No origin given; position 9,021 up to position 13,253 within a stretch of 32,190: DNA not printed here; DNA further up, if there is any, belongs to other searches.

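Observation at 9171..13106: Single-polypeptide Upf1-like helicase + coiled-coil + PLD nuclease + double zinc ribbon: candidate Mokosh/Nhi-like defense or nucleic-acid-surveillance module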

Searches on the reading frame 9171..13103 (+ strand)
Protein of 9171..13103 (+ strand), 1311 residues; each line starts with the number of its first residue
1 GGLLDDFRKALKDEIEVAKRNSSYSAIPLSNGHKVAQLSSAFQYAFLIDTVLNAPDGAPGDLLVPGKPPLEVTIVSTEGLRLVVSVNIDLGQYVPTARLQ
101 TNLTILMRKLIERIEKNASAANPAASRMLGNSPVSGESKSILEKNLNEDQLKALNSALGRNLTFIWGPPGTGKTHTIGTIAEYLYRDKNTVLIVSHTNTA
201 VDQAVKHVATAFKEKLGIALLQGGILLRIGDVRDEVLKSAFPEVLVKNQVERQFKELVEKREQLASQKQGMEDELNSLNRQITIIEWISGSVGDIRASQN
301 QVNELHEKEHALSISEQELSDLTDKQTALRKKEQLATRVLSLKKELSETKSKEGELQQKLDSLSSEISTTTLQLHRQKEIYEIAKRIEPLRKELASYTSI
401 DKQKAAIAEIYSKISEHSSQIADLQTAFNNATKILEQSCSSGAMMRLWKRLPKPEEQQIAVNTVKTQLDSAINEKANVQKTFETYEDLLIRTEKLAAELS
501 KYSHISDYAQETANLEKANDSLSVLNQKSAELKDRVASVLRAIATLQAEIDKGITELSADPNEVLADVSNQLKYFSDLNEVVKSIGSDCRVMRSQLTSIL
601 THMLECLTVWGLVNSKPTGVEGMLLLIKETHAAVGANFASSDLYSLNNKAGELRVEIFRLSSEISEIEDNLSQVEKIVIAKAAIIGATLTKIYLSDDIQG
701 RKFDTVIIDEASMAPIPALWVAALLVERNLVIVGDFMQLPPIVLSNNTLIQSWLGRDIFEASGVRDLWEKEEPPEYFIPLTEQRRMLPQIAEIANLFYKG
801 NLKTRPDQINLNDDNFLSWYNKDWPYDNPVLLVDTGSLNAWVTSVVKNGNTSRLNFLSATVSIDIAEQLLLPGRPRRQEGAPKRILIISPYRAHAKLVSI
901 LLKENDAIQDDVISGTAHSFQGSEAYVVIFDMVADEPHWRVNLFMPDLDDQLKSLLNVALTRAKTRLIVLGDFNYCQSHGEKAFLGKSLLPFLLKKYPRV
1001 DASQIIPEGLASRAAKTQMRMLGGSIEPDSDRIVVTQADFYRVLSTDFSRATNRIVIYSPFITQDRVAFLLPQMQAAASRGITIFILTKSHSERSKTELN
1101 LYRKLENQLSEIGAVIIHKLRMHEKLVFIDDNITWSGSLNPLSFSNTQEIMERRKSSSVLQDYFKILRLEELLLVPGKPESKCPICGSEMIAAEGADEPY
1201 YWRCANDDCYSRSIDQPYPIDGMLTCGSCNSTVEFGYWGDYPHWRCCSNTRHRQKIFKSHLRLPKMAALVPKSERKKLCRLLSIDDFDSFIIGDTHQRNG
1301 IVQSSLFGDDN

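Call 5: search_protein_families(library=pfam, proteins=[window:9171-13103:+], max_evalue=0.01)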
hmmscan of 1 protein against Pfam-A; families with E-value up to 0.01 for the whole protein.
window:9171-13103:+ (1311 aa): 20 families
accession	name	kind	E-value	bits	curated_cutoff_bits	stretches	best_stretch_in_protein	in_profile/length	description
PF13086.12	AAA_11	-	5.8e-35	121.7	27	2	455-745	93-256/257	AAA domain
PF13087.12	AAA_12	-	8.3e-25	87.9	27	1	770-972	12-193/195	AAA domain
PF13245.12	AAA_19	-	9.3e-13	49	25.1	1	150-204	1-57/134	AAA domain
PF13604.12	AAA_30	-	5.9e-11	42.9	27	1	146-206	2-64/191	AAA domain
PF13091.12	PLDc_2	-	6.2e-09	36.2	27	1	1047-1157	4-118/132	PLD-like domain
PF04851.21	ResIII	-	6.7e-06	26.5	22.5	1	145-215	3-80/164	Type III restriction enzyme, res subunit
PF13191.12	AAA_16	-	1.8e-05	25.8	32.6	1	148-233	6-95/167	AAA ATPase domain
PF13408.12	Zn_ribbon_recom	-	1.8e-05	25.5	25.3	0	1222-1259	4-41/58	Recombinase zinc beta ribbon domain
PF05127.21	NAT10_TcmA_helicase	-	3.9e-05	24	22.7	0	165-214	2-52/176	RNA cytidine acetyltransferase NAT10/TcmA, helicase domain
PF01443.25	Viral_helicase1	-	9.3e-05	22.8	21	0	695-742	52-100/228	Viral superfamily 1 RNA helicase core domain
PF13538.12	UvrD_C_2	-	0.0001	22.5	27.4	0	916-969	6-51/52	UvrD-like helicase C-terminal domain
PF13401.12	AAA_22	-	0.00051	20.8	27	1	159-217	4-63/130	AAA domain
PF00270.35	DEAD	-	0.0012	19.1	26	1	148-223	2-81/167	DEAD/DEAH box helicase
PF00004.35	AAA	-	0.0025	18.7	21.2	0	165-214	3-52/131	ATPase family associated with various cellular activities (AAA)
PF10602.15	RPN7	-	0.0027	17.9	29.6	1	382-450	11-78/174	26S proteasome subunit RPN7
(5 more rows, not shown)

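Call 6: search_protein_families(library=padloc, proteins=[window:9171-13103:+], max_evalue=0.01)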
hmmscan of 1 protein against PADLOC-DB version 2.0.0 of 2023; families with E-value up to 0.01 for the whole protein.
window:9171-13103:+ (1311 aa): 14 families
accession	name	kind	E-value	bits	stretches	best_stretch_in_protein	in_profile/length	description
PDLC03920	MkoA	-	5.3e-59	198.5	2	659-978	746-1081/1112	-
PDLC03924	MkoC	-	2.9e-45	152.8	2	780-1162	773-1118/1136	-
PDLC03921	MkoA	-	3.1e-40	135.8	2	526-985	1133-1579/1607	-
PDLC03922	MkoB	-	8.4e-12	43.1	1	1015-1163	283-438/610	-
PDLC01734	typeIV_RecD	-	1.1e-09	35.1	2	698-742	430-476/763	RecD_0_IVD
PDLC03865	LmuB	-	1.9e-09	34.3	1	250-585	535-859/1007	-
PDLC05009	PDC-S37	-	2.3e-09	33.6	2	701-741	936-975/1550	-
PDLC05065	PDC-S68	-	1.3e-08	31.1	2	692-742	693-745/1221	-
PDLC04140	mad8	-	4e-07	27.9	1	160-296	27-140/314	mads_8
PDLC03859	LmuB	-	2.2e-06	25.2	1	375-704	190-496/611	-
PDLC02895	DpdJ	-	4.8e-05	18.4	1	823-970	316-451/2112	DpdJ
PDLC02614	DrmC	-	8.5e-05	20.4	1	1049-1141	31-120/153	DrmC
PDLC00551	JetC2|JetC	-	0.00023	17.2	1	459-676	741-956/1365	DUF3584 domain; MukB-like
PDLC03868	LmuB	-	0.0019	14.6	1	246-368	353-476/1035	-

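Call 7: search_protein_families(library=ncbifam, proteins=[window:9171-13103:+], max_evalue=0.01)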
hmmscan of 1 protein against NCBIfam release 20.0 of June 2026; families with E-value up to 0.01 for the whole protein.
window:9171-13103:+ (1311 aa): 11 families
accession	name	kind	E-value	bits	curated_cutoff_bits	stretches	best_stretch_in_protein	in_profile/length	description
TIGR00376.1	TIGR00376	hypoth_equivalog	7.3e-40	137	348.9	2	656-980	316-618/639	IGHMBP2 family helicase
NF040671.1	PLuB_AAA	exception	9e-26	89.6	999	2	676-972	935-1231/1256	PLuB system helicase-like protein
NF058533.1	antiphage_ProA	equivalog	5.7e-13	47.2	1500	3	700-741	1301-1341/1903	anti-phage protein ProA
NF045487.1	ASRP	equivalog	1e-08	34.3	300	1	248-396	320-464/593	archaea-specific SMC-related protein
TIGR01448.2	helicase_RecD2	equivalog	1.8e-08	33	500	1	138-197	309-368/713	SF1B family DNA helicase RecD2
TIGR01447.1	recD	equivalog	3.8e-07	29.1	310.15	2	106-184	120-187/597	exodeoxyribonuclease V subunit alpha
NF045780.1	TrlF_fam_ATP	equivalog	9.1e-07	28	350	1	159-583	308-700/944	TrlF family AAA-like ATPase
NF041034.1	Rad50_Sulf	equivalog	1.8e-05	22.8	1000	2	406-677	441-699/872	DNA double-strand break repair ATPase Rad50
TIGR00064.1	ftsY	equivalog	0.00022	20.6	260.7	1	108-220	25-137/279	signal recognition particle-docking protein FtsY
NF005992.0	PRK08116.1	subfamily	0.0015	17.7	189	1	164-197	118-151/269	hypothetical protein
TIGR03420.1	DnaA_homol_Hda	equivalog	0.0023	17.5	194.8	1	149-198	27-76/226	DnaA regulatory inactivator Hda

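Call 10: find_homologous_proteins(query=window:9171-13103:+, max_evalue=1e-10)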
Query window:9171-13103:+ (1311 aa): 375 proteins with E <= 1e-10 among 8000 candidates; the best 120 are listed.
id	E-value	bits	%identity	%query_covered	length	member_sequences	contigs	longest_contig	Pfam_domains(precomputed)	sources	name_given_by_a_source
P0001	0.0e+0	2681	100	92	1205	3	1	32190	PF13087.13,PF13086.13,PF13604.13,PF13091.13,PF13245.13,PF13408.13,PF04851.22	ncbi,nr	ncbi:MAG: AAA family ATPase [Deltaproteobacteria bacterium]|nr:AAA family ATPase [Deltaproteobacteri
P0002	0.0e+0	2602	89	100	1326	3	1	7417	PF13087.13,PF13086.13,PF05127.22,PF01443.25,PF13604.13,PF13091.13,PF13245.13,PF04851.22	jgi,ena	-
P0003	0.0e+0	2422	84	100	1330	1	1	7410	PF13087.13,PF13086.13,PF13604.13,PF13091.13,PF13245.13,PF04851.22,PF13191.13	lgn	-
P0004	0.0e+0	1931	66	99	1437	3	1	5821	PF13087.13,PF13086.13,PF13604.13,PF13091.13,PF13245.13,PF13408.13,PF04851.22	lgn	-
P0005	0.0e+0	1763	64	99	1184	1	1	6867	PF13087.13,PF13086.13,PF13604.13,PF13091.13,PF13245.13,PF13408.13,PF04851.22,PF13191.13,PF00580.28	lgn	-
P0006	0.0e+0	1757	63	100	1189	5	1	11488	PF13087.13,PF13086.13,PF13604.13,PF13091.13,PF13245.13,PF04851.22,PF13191.13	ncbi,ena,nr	ncbi:MAG TPA: AAA domain-containing protein [Candidatus Methanoperedens sp.]|nr:AAA domain-containin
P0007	0.0e+0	1725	73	56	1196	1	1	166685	PF13087.13,PF13086.13,PF01443.25,PF13604.13,PF13091.13,PF13245.13,PF13408.13,PF04851.22,PF13191.13,PF00580.28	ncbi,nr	ncbi:ATP-dependent RecD-like DNA helicase [uncultured archaeon]|nr:ATP-dependent RecD-like DNA helic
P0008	0.0e+0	1707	59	98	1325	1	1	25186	PF13087.13,PF13086.13,PF13604.13,PF13091.13,PF13245.13,PF04851.22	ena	-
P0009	0.0e+0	1701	62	100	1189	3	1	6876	PF13087.13,PF13086.13,PF01443.25,PF13604.13,PF13091.13,PF13245.13,PF13408.13,PF04851.22,PF13191.13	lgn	-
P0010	0.0e+0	1694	59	98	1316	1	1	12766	PF13087.13,PF13086.13,PF05127.22,PF01443.25,PF13604.13,PF13091.13,PF13245.13,PF04851.22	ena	-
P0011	0.0e+0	1684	59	100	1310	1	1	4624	PF13087.13,PF13086.13,PF01443.25,PF13604.13,PF13091.13,PF13245.13,PF13408.13,PF04851.22,PF00580.28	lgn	-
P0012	0.0e+0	1683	58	99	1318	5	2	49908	PF13087.13,PF13086.13,PF01443.25,PF13604.13,PF13091.13,PF13245.13,PF04851.22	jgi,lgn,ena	-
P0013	0.0e+0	1682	58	99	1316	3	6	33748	PF13087.13,PF13086.13,PF01443.25,PF13604.13,PF13091.13,PF13245.13,PF13408.13,PF04851.22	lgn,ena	-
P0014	0.0e+0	1672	59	98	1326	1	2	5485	PF13087.13,PF13086.13,PF13604.13,PF13091.13,PF13245.13,PF04851.22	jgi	-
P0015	0.0e+0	1670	59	100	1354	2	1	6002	PF13087.13,PF13086.13,PF01443.25,PF13604.13,PF13091.13,PF13245.13,PF13408.13,PF04851.22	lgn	-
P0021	0.0e+0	1630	58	98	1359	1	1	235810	PF13087.13,PF13086.13,PF05127.22,PF01443.25,PF13604.13,PF13091.13,PF13245.13,PF04851.22,PF00580.28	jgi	jgi:superfamily I DNA and/or RNA helicase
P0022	0.0e+0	1621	57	100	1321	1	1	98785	PF13087.13,PF13086.13,PF05127.22,PF01443.25,PF13604.13,PF13091.13,PF13245.13,PF13408.13,PF04851.22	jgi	-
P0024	0.0e+0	1605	56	98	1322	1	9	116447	PF13087.13,PF13086.13,PF13604.13,PF13091.13,PF13245.13,PF13408.13,PF04851.22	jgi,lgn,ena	-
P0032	0.0e+0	1592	56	98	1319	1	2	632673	PF13087.13,PF13086.13,PF01443.25,PF13604.13,PF13091.13,PF13245.13,PF13408.13,PF04851.22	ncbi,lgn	-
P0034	0.0e+0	1586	56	98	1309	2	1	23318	PF13087.13,PF13086.13,PF13604.13,PF13091.13,PF13245.13,PF04851.22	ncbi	-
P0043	0.0e+0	1576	55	99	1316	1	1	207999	PF13087.13,PF13086.13,PF13604.13,PF13091.13,PF13245.13,PF13408.13,PF04851.22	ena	-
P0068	0.0e+0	1530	55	99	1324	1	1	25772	PF13087.13,PF13086.13,PF01443.25,PF13604.13,PF13091.13,PF13245.13,PF04851.22,PF13191.13,PF00580.28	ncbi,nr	ncbi:MAG: AAA family ATPase [Candidatus Hydrogenedentes bacterium]|nr:AAA family ATPase [Candidatus 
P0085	0.0e+0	1388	50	98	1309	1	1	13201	PF13087.13,PF13086.13,PF05127.22,PF01443.25,PF13604.13,PF13091.13,PF13245.13,PF04851.22,PF00580.28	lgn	-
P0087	0.0e+0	1379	51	100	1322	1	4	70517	PF13087.13,PF13086.13,PF05127.22,PF13604.13,PF13091.13,PF13245.13,PF04851.22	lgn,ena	-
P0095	0.0e+0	1136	43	98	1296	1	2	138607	PF13538.13,PF13087.13,PF13086.13,PF13604.13,PF13091.13,PF13245.13,PF04851.22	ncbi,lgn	-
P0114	0.0e+0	1047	42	100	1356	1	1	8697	PF13538.13,PF13087.13,PF13086.13,PF13604.13,PF13091.13,PF13245.13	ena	-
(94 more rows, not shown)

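Call 17: find_encoding_contigs(protein=P0002, flank=10000, max_places=3)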
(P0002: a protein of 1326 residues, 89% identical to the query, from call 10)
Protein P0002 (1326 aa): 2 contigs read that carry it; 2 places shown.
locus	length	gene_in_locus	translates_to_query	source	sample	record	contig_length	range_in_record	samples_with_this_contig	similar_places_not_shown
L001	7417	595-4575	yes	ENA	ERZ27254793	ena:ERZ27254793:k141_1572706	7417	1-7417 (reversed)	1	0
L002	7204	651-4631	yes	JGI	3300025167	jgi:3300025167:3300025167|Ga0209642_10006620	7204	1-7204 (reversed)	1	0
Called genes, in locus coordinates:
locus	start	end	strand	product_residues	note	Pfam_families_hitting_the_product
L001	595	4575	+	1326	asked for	PF04851:ResIII (faint), PF13086:AAA_11, PF13245:AAA_19 (weak), PF13604:AAA_30 (weak), PF01443:Viral_helicase1 (faint), PF13086:AAA_11, PF13087:AAA_12, PF13091:PLDc_2, +1 more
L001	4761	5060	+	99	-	-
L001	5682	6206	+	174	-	-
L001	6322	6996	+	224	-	-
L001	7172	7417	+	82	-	?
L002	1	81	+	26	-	?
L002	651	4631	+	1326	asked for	PF04851:ResIII (faint), PF13086:AAA_11, PF13245:AAA_19 (weak), PF13604:AAA_30 (weak), PF01443:Viral_helicase1 (faint), PF13086:AAA_11, PF13087:AAA_12, PF13091:PLDc_2, +1 more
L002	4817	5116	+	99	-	-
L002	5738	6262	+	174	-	-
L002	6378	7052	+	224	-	-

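Call 18: find_encoding_contigs(protein=P0032, flank=10000, max_places=3)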
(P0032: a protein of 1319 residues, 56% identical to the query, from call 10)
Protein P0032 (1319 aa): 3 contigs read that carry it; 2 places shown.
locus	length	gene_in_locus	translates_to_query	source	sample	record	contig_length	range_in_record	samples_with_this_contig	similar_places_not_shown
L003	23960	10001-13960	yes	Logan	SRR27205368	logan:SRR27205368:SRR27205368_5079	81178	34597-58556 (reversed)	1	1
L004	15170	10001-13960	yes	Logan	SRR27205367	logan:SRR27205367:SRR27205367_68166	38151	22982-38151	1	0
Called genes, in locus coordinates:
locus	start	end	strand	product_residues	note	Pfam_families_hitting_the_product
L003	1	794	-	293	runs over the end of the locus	PF01791:DeoC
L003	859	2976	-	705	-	PF00596:Aldolase_II, PF00106:adh_short, PF08659:KR (weak), PF13561:adh_short_C2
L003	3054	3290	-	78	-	-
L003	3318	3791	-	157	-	PF07284:BCHF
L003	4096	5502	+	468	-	PF02310:B12-binding (weak), PF04055:Radical_SAM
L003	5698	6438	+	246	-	-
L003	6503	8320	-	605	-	PF00270:DEAD, PF00271:Helicase_C, PF16124:RecQ_Zn_bind, PF09382:RQC, PF00570:HRDC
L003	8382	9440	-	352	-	PF05990:DUF900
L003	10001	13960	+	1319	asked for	PF04851:ResIII (weak), PF13086:AAA_11, PF13245:AAA_19 (weak), PF13604:AAA_30, PF01443:Viral_helicase1 (faint), PF13086:AAA_11, PF13087:AAA_12, PF13091:PLDc_2, +1 more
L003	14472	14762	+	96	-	PF15731:MqsA_antitoxin (weak)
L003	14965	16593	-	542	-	PF03063:Prismane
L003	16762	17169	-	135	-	PF13371:TPR_9 (faint), PF13431:TPR_17 (faint), PF00515:TPR_1 (faint), PF07719:TPR_2 (faint), PF13181:TPR_8 (faint), PF13432:TPR_16 (weak)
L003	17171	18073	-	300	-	PF00037:Fer4 (weak), PF12837:Fer4_6, PF13237:Fer4_10, PF14697:Fer4_21 (weak), PF12838:Fer4_7 (weak), PF13187:Fer4_9 (weak), PF13484:Fer4_16 (faint), PF27217:AF_0155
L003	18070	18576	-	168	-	PF02082:Rrf2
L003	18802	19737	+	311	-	PF01209:Ubie_methyltran (weak), PF08241:Methyltransf_11, PF08242:Methyltransf_12 (weak), PF13649:Methyltransf_25, PF13847:Methyltransf_31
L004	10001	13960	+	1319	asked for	PF04851:ResIII (weak), PF13086:AAA_11, PF13245:AAA_19 (weak), PF13604:AAA_30, PF01443:Viral_helicase1 (faint), PF13086:AAA_11, PF13087:AAA_12, PF13091:PLDc_2, +1 more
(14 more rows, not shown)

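Call 28: find_encoding_contigs(protein=P0021, flank=10000, max_places=1)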
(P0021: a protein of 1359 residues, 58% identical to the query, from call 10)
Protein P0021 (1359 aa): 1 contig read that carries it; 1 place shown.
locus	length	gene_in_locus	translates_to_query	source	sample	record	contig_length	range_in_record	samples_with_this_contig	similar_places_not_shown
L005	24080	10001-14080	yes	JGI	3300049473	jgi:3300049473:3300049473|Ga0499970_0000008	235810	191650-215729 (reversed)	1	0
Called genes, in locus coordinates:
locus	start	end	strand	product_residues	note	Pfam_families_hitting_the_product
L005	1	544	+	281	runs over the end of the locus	PF00491:Arginase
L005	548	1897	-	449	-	PF07581:Glug (faint), PF00404:Dockerin_1 (faint)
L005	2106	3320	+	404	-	PF00155:Aminotran_1_2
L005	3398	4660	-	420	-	PF00331:Glyco_hydro_10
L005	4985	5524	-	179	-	PF02018:CBM_4_9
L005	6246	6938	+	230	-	-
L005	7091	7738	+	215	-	-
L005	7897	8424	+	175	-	PF18998:Flg_new_2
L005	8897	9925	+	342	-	PF01208:URO-D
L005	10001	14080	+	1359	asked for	PF00580:UvrD-helicase (weak), PF04851:ResIII (weak), PF13086:AAA_11, PF13245:AAA_19, PF13604:AAA_30, PF13086:AAA_11, PF13087:AAA_12, PF13091:PLDc_2, +2 more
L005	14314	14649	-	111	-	-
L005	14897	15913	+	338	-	PF00044:Gp_dh_N, PF02800:Gp_dh_C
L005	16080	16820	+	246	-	PF00334:NDK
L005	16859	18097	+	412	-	PF00162:PGK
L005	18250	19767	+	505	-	-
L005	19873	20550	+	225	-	PF00834:Ribul_P_3_epim, PF00215:OMPdecase (faint)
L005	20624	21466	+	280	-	PF17848:Zn_ribbon_ACC, PF01039:Carboxyl_trans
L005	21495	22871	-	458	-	PF00245:Alk_phosphatase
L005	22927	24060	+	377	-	PF00155:Aminotran_1_2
